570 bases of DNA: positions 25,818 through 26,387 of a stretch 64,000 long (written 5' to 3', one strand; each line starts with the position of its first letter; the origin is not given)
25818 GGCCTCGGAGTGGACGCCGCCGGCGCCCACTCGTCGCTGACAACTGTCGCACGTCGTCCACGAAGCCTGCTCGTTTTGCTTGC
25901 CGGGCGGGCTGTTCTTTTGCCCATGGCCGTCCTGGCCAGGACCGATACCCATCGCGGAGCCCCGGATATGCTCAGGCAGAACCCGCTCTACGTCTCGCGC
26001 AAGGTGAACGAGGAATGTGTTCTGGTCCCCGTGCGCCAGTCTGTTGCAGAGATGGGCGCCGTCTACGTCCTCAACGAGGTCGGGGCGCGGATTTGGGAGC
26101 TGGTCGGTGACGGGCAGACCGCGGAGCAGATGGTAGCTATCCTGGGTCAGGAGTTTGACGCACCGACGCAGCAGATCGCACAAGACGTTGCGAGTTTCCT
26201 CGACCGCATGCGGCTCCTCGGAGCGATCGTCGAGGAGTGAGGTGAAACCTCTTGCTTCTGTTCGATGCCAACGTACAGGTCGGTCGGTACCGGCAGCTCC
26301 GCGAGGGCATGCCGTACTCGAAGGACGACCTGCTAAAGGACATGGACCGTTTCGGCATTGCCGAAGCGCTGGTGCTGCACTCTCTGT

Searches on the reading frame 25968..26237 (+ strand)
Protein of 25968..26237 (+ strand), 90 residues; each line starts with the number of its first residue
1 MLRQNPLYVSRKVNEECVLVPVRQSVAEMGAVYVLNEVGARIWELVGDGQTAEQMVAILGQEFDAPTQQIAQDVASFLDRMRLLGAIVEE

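Call 16: find_homologous_proteins(query=window:25968-26237:+, max_evalue=0.001)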
Query seq(90 aa) (90 aa): 21 proteins with E <= 0.001 among 24 candidates.
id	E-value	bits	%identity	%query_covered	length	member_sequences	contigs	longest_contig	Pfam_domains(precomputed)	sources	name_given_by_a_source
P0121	3.7e-50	185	100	100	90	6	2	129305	PF05402.19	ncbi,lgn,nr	ncbi:PqqD family protein [bacterium]|nr:PqqD family protein [bacterium]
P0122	1.5e-15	75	45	89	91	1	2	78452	PF05402.19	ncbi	-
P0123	8.2e-14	69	38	99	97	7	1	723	PF05402.19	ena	-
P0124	1.0e-13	69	38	97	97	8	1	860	PF05402.19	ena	-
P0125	1.7e-13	68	44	91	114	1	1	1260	PF05402.19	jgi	jgi:hypothetical protein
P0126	2.7e-13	68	45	91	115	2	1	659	PF05402.19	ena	-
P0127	9.6e-13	66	40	97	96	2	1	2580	PF05402.19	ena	-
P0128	3.3e-12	64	35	99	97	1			PF05402.19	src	-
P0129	4.5e-12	64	44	91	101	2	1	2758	PF05402.19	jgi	jgi:hypothetical protein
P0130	4.8e-12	64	35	99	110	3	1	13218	PF05402.19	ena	-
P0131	1.1e-11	62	45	91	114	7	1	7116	PF05402.19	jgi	jgi:hypothetical protein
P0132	1.7e-11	62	35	99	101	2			PF05402.19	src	-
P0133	2.6e-11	61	34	99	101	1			PF05402.19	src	-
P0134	2.7e-11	61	36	99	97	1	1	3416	PF05402.19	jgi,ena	-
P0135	3.3e-11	61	38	99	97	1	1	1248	PF05402.19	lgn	-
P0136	6.4e-11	60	33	99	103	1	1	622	PF05402.19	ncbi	-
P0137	1.8e-10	59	37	100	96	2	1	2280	PF05402.19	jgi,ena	-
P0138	2.0e-10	58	33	99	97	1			PF05402.19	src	-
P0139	1.1e-9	56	31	99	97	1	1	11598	PF05402.19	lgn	-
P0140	1.1e-8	53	29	99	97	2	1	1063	PF05402.19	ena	-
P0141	1.7e-8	52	30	99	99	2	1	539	PF05402.19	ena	-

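Call 19: find_encoding_contigs(protein=P0122, flank=6000, max_places=2)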
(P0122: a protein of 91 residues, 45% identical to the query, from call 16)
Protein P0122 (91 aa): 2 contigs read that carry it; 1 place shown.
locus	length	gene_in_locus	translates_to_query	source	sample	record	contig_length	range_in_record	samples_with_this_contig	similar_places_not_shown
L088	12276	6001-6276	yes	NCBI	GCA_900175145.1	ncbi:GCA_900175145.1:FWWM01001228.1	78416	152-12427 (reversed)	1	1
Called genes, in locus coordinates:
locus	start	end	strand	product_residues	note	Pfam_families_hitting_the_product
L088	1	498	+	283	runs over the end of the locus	PF02563:Poly_export, PF10531:SLBB, PF22461:SLBB_2, PF10531:SLBB, PF22461:SLBB_2 (weak)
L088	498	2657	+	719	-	PF02706:Wzz, PF13807:GNVR, PF01656:CbiA, PF10609:ParA, PF13614:AAA_31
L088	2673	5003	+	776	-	PF04932:Wzy_C, PF14559:TPR_19 (faint), PF13429:TPR_15 (faint), PF00515:TPR_1 (faint), PF07719:TPR_2 (faint), PF13176:TPR_7 (faint), PF13181:TPR_8 (faint), PF13428:TPR_14 (faint), +7 more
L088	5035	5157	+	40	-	-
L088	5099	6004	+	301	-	PF27840:ScmC, PF07475:Hpr_kinase_C (weak)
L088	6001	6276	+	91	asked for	PF05402:PqqD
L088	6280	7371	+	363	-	PF04055:Radical_SAM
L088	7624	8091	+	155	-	PF00717:Peptidase_S24 (weak)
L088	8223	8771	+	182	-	PF00156:Pribosyltran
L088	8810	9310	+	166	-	PF05991:NYN_YacP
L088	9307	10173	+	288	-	PF14378:PAP2_3, PF01569:PAP2, PF14360:PAP2_C (weak)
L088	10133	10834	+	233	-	PF00072:Response_reg, PF00486:Trans_reg_C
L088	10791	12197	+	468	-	PF00672:HAMP, PF00512:HisKA, PF02518:HATPase_c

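Call 20: find_encoding_contigs(protein=P0130, flank=6000, max_places=1)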
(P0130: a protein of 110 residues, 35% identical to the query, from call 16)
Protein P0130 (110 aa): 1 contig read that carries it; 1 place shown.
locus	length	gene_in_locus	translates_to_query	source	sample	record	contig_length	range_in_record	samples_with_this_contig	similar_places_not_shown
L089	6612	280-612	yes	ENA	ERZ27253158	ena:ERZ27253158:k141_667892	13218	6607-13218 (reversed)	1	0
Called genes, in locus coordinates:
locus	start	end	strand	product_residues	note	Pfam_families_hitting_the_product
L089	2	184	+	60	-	?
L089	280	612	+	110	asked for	PF05402:PqqD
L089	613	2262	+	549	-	PF07719:TPR_2 (weak), PF13424:TPR_12 (weak), PF13428:TPR_14 (weak), PF13414:TPR_11, PF13432:TPR_16, PF14559:TPR_19, PF13432:TPR_16, PF13424:TPR_12, +17 more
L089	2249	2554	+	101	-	PF05402:PqqD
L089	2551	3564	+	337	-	PF04055:Radical_SAM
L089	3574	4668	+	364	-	PF04055:Radical_SAM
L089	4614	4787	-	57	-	-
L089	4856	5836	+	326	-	PF27840:ScmC (weak)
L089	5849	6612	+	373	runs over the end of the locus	PF04055:Radical_SAM, PF13353:Fer4_12 (weak)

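Call 21: find_encoding_contigs(protein=P0131, flank=6000, max_places=1)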
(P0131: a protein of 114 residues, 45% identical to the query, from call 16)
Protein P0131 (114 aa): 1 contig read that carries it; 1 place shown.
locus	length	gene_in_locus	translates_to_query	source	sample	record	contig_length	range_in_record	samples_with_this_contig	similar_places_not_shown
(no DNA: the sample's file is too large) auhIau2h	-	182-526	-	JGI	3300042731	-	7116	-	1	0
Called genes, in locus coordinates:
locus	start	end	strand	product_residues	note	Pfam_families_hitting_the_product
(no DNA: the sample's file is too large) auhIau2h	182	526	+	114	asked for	PF05402:PqqD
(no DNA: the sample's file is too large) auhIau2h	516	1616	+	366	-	PF04055:Radical_SAM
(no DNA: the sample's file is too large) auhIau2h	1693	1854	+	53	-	-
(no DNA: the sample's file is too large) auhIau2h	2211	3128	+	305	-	PF27840:ScmC (weak)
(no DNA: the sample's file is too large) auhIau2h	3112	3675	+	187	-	-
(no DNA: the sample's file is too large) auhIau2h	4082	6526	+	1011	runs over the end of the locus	?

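Call 68: predict_structure(alignment_id=A3)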
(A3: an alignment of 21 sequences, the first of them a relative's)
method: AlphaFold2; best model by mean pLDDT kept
length: 90 residues; sequences in the alignment: 21
mean_pLDDT: 88.9   pTM: 0.80
mean pLDDT of the five models: 88.9, 88.2, 88.0, 87.8, 86.6
residues with pLDDT >= 90: 56; 70-90: 25; 50-70: 9; < 50: 0
segments of 3 or more residues with pLDDT < 50: none
pLDDT, mean of each block of 10 residues (from residue 1): 90 87 63 87 95 97 96 96 89
secondary structure, 60 per line:
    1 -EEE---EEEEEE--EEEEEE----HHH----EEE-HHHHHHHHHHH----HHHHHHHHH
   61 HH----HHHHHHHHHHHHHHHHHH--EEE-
elements in order: E2-4 E8-13 E16-21 E33-35 H37-47 H52-62 H67-84 E87-89

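Call 71: fold_search(model_id=the predicted structure, library=pdb)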
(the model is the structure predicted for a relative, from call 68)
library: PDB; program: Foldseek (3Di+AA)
matches with E <= 10: 264; with E <= 0.001: 6
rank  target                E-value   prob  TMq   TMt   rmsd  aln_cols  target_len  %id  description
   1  5v1u_B                2.4e-06  1.00  0.79  0.83   2.1        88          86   23  TbiB1 in Complex with the TbiA(beta) Leader Peptide (released 2018-09-05)
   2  5v1v_A                4.3e-06  1.00  0.82  0.84   1.9        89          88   22  TbiB1 in Complex with the TbiA(alpha) Leader Peptide (released 2018-09-05)
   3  5v1u_D                6.0e-06  1.00  0.76  0.81   2.2        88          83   24  TbiB1 in Complex with the TbiA(beta) Leader Peptide (released 2018-09-05)
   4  5v1u_C                7.2e-06  1.00  0.76  0.80   1.9        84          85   24  TbiB1 in Complex with the TbiA(beta) Leader Peptide (released 2018-09-05)
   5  5v1u_A                7.7e-06  1.00  0.80  0.85   2.0        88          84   23  TbiB1 in Complex with the TbiA(beta) Leader Peptide (released 2018-09-05)
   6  6jx3_B                2.0e-05  1.00  0.81  0.85   1.7        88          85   19  Lasso peptide synthetase B1 complexed with the leader peptide (released 2019-06-26)
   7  5lq4_A                1.2e-02  1.00  0.65  0.15   3.0        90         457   17  The Structure of ThcOx, the First Oxidase Protein from the Cyanobactin Pathways (released 2016-11-09)
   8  8vpo                  2.9e-02  1.00  0.70  0.16   2.4        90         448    8  X-Ray Crystal Structure of TigE from Paramaledivibacter caminithermalis (released 2024-02-07)
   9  5lq4_B                4.2e-02  1.00  0.66  0.15   2.9        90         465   16  The Structure of ThcOx, the First Oxidase Protein from the Cyanobactin Pathways (released 2016-11-09)
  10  8hi7_A                9.8e-02  0.97  0.63  0.25   4.8       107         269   17  Crystal structure of a holoenzyme TglHI with two Fe irons for Pseudomonas syringae Peptidyl (S) 2-mercaptoglycine bios (released 2023-08-23)
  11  8t19_A                1.5e-01  0.95  0.56  0.58   3.5        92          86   11  RiPP precursor peptide recognition element (RRE) domain of Ocin-ThiF-like partner protein, PbtF, bound to an 8 residue (released 2024-06-12)
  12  5ehk_A                2.7e-01  0.66  0.49  0.06   5.0        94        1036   13  Crystal structure of tRNA dependent lantibiotic dehydratase MibB from Microbispora sp. 107891 (released 2016-03-02)
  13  5v1s_B                2.7e-01  0.63  0.47  0.12  11.3       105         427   11  Crystal structure of Streptococcus suis SuiB bound to S-adenosylmethionine (released 2017-08-30)
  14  3g2b                  2.9e-01  0.82  0.49  0.49  10.2        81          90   15  crystal structure of PqqD from xanthomonas campestris (released 2009-09-01)
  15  4eb5_C                3.1e-01  0.16  0.29  0.22  10.8       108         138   11  A. fulgidus IscS-IscU complex structure (released 2012-05-02)
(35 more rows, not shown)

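Call 74: find_encoding_contigs(protein=P0121, flank=3000, max_places=4)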
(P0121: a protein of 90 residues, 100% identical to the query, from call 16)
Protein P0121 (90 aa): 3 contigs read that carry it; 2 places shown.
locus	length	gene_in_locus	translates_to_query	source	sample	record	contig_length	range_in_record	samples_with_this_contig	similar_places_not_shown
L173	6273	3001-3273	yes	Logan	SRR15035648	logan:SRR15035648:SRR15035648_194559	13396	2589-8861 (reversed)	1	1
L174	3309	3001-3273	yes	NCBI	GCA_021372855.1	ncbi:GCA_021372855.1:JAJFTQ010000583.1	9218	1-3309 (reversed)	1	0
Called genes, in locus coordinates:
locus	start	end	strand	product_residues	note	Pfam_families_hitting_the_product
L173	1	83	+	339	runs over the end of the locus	PF02912:Phe_tRNA-synt_N, PF01409:tRNA-synt_2d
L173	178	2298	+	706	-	PF18262:PhetRS_B1 (faint), PF03483:B3_4, PF03484:B5, PF17759:tRNA_synthFbeta, PF03147:FDX-ACB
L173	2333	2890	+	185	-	-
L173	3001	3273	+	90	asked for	PF05402:PqqD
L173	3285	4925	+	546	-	PF04909:Amidohydro_2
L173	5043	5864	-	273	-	PF01261:AP_endonuc_2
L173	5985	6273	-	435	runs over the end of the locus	PF17957:Big_7 (faint)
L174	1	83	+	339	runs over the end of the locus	PF02912:Phe_tRNA-synt_N, PF01409:tRNA-synt_2d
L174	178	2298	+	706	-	PF18262:PhetRS_B1 (faint), PF03483:B3_4, PF03484:B5, PF17759:tRNA_synthFbeta, PF03147:FDX-ACB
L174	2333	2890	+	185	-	-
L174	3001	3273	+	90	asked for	PF05402:PqqD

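Call 86: search_protein_families(library=ncbifam, proteins=[L088:5099-6004:+, L088:6280-7371:+, L089:2551-3564:+, L089:3574-4668:+], max_evalue=0.00001)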
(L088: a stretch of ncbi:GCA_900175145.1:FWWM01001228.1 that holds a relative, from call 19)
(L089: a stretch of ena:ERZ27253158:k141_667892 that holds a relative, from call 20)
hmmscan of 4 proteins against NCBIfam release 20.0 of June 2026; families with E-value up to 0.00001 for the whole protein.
L088:5099-6004:+ (301 aa): 3 families
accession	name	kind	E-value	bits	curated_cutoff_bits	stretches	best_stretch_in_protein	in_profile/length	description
TIGR04355.1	HprK_rel_B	hypoth_equivalog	2.4e-09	36.8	200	1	150-208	144-202/351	HprK-related kinase B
TIGR00679.1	hpr-ser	equivalog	1.8e-06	27.4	240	1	152-203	133-184/300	HPr(Ser) kinase/phosphatase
TIGR04352.1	HprK_rel_A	equivalog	5.4e-06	25.7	200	0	150-204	96-150/280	HprK-related kinase A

L088:6280-7371:+ (363 aa): 59 families (the best 25 are shown)
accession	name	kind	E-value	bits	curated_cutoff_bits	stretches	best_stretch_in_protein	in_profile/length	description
TIGR03962.1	mycofact_rSAM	equivalog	2.2e-31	109.3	265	1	29-325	11-309/339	mycofactocin radical SAM maturase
TIGR04546.1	rSAM_ahbC_deAc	equivalog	1.5e-28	99.7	650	1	36-200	45-205/390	12,18-didecarboxysiroheme deacetylase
TIGR04545.1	rSAM_ahbD_hemeb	equivalog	3.7e-28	98.9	500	1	35-197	5-164/339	heme b synthase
TIGR04051.1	rSAM_NirJ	equivalog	1.4e-27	96.6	515.45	1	36-201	8-169/354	heme d1 biosynthesis radical SAM protein NirJ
TIGR04055.1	rSAM_NirJ2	equivalog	2.2e-25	89.9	500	1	37-197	7-163/326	putative heme d1 biosynthesis radical SAM protein NirJ2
TIGR04250.1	SCM_rSAM_ScmE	equivalog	5.9e-24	84.6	400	1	33-194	6-164/358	SynChlorMet cassette radical SAM/SPASM protein ScmE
TIGR04054.1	rSAM_NirJ1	equivalog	1.4e-23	83.2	650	1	36-198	42-200/387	putative heme d1 biosynthesis radical SAM protein NirJ1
TIGR02668.1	moaA_archaeal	equivalog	9.1e-23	80.7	325.25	1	34-204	14-183/303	GTP 3',8-cyclase MoaA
TIGR02109.1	PQQ_syn_pqqE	equivalog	1.2e-21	77.1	381.35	1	28-197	5-171/358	pyrroloquinoline quinone biosynthesis protein PqqE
NF001199.0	PRK00164.2-1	equivalog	2.7e-21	76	231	1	34-203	16-183/308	GTP 3',8-cyclase MoaA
NF050035.1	rSAM_WgK_link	exception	8.1e-21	74.4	650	1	31-177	10-153/367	radical SAM/SPASM peptide maturase WgkB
TIGR02666.1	moaA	equivalog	9.9e-21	74.1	284.05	1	34-204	14-189/336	GTP 3',8-cyclase MoaA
TIGR04053.2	TIGR04053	equivalog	1.9e-19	70.1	395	1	35-200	13-178/366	TIGR04053 family radical SAM/SPASM domain-containing protein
TIGR04347.1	pseudo_SAM_Halo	equivalog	5.4e-19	68.7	525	1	35-184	43-188/390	TIGR04347 family pseudo-SAM/SPASM protein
NF047865.1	rSAM_PapB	equivalog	7.4e-19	68.1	340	1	36-340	9-328/330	PapB family radical SAM/SPASM ranthipeptide maturase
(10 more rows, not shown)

L089:2551-3564:+ (337 aa): 52 families (the best 25 are shown)
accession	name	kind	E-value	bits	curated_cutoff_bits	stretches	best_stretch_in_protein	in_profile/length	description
TIGR04545.1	rSAM_ahbD_hemeb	equivalog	1.6e-28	100.1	500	1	31-195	4-166/339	heme b synthase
TIGR04055.1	rSAM_NirJ2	equivalog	9.1e-28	97.7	500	1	31-188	4-158/326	putative heme d1 biosynthesis radical SAM protein NirJ2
TIGR04051.1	rSAM_NirJ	equivalog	1.8e-27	96.2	515.45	1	31-185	6-157/354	heme d1 biosynthesis radical SAM protein NirJ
TIGR04546.1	rSAM_ahbC_deAc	equivalog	2.9e-25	88.9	650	1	31-187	43-196/390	12,18-didecarboxysiroheme deacetylase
TIGR04054.1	rSAM_NirJ1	equivalog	2.9e-25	88.7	650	1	30-187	39-193/387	putative heme d1 biosynthesis radical SAM protein NirJ1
TIGR02668.1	moaA_archaeal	equivalog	5e-24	84.8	325.25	1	32-187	15-169/303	GTP 3',8-cyclase MoaA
TIGR04053.2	TIGR04053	equivalog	3.9e-23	82.3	395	1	26-197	7-179/366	TIGR04053 family radical SAM/SPASM domain-containing protein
TIGR03962.1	mycofact_rSAM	equivalog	5e-23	81.8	265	1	25-202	10-180/339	mycofactocin radical SAM maturase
NF045574.1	sacti_mat_StsB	exception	3.2e-22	79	625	1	33-280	102-338/466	StsB family radical SAM/SPASM domain sactipeptide maturase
TIGR04250.1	SCM_rSAM_ScmE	equivalog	6.8e-22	77.8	400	1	28-187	4-161/358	SynChlorMet cassette radical SAM/SPASM protein ScmE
TIGR02666.1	moaA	equivalog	1e-21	77.3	284.05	1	33-186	16-175/336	GTP 3',8-cyclase MoaA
NF050035.1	rSAM_WgK_link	exception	4.9e-21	75.1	650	1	33-188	15-169/367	radical SAM/SPASM peptide maturase WgkB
NF001199.0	PRK00164.2-1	equivalog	7.4e-21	74.6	231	1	32-187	17-171/308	GTP 3',8-cyclase MoaA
TIGR04347.1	pseudo_SAM_Halo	equivalog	5.1e-20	72.1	525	1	31-183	42-191/390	TIGR04347 family pseudo-SAM/SPASM protein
TIGR02109.1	PQQ_syn_pqqE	equivalog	1.9e-19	69.8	381.35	1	26-187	6-162/358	pyrroloquinoline quinone biosynthesis protein PqqE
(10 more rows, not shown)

L089:3574-4668:+ (364 aa): 44 families (the best 25 are shown)
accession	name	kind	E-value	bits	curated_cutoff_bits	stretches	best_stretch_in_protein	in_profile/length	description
TIGR04545.1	rSAM_ahbD_hemeb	equivalog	4.8e-27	95.3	500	1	33-196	5-166/339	heme b synthase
TIGR04055.1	rSAM_NirJ2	equivalog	5.3e-25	88.6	500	1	35-196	7-165/326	putative heme d1 biosynthesis radical SAM protein NirJ2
NF045574.1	sacti_mat_StsB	exception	6.5e-25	87.9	625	1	27-198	95-262/466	StsB family radical SAM/SPASM domain sactipeptide maturase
TIGR03962.1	mycofact_rSAM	equivalog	7.4e-25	87.8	265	1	32-325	16-312/339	mycofactocin radical SAM maturase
TIGR04053.2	TIGR04053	equivalog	1e-24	87.5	395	1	32-198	12-179/366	TIGR04053 family radical SAM/SPASM domain-containing protein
TIGR04051.1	rSAM_NirJ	equivalog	4e-21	75.4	515.45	1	34-197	8-168/354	heme d1 biosynthesis radical SAM protein NirJ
TIGR04133.1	rSAM_w_lipo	hypoth_equivalog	3.8e-20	72.1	425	1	18-323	15-328/350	TIGR04133 family radical SAM/SPASM protein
TIGR04054.1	rSAM_NirJ1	equivalog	9e-20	70.6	650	1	17-192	27-197/387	putative heme d1 biosynthesis radical SAM protein NirJ1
TIGR04546.1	rSAM_ahbC_deAc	equivalog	9.2e-20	70.8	650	1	33-195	44-203/390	12,18-didecarboxysiroheme deacetylase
TIGR04250.1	SCM_rSAM_ScmE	equivalog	4.1e-18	65.4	400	1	31-197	6-171/358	SynChlorMet cassette radical SAM/SPASM protein ScmE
TIGR02668.1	moaA_archaeal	equivalog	3.3e-16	59.2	325.25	1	26-193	8-174/303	GTP 3',8-cyclase MoaA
TIGR04082.1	rSAM_for_selen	equivalog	8.3e-16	57.8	350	1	20-190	191-354/516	thio(seleno)oxazole modification radical SAM maturase SbtM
NF001199.0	PRK00164.2-1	equivalog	1.7e-15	56.9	231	1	26-194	10-177/308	GTP 3',8-cyclase MoaA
NF050035.1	rSAM_WgK_link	exception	6.9e-15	54.9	650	1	31-186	12-162/367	radical SAM/SPASM peptide maturase WgkB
TIGR04251.1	SCM_rSAM_ScmF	equivalog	1.5e-14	54.2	400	1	33-196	9-173/353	SynChlorMet cassette radical SAM/SPASM protein ScmF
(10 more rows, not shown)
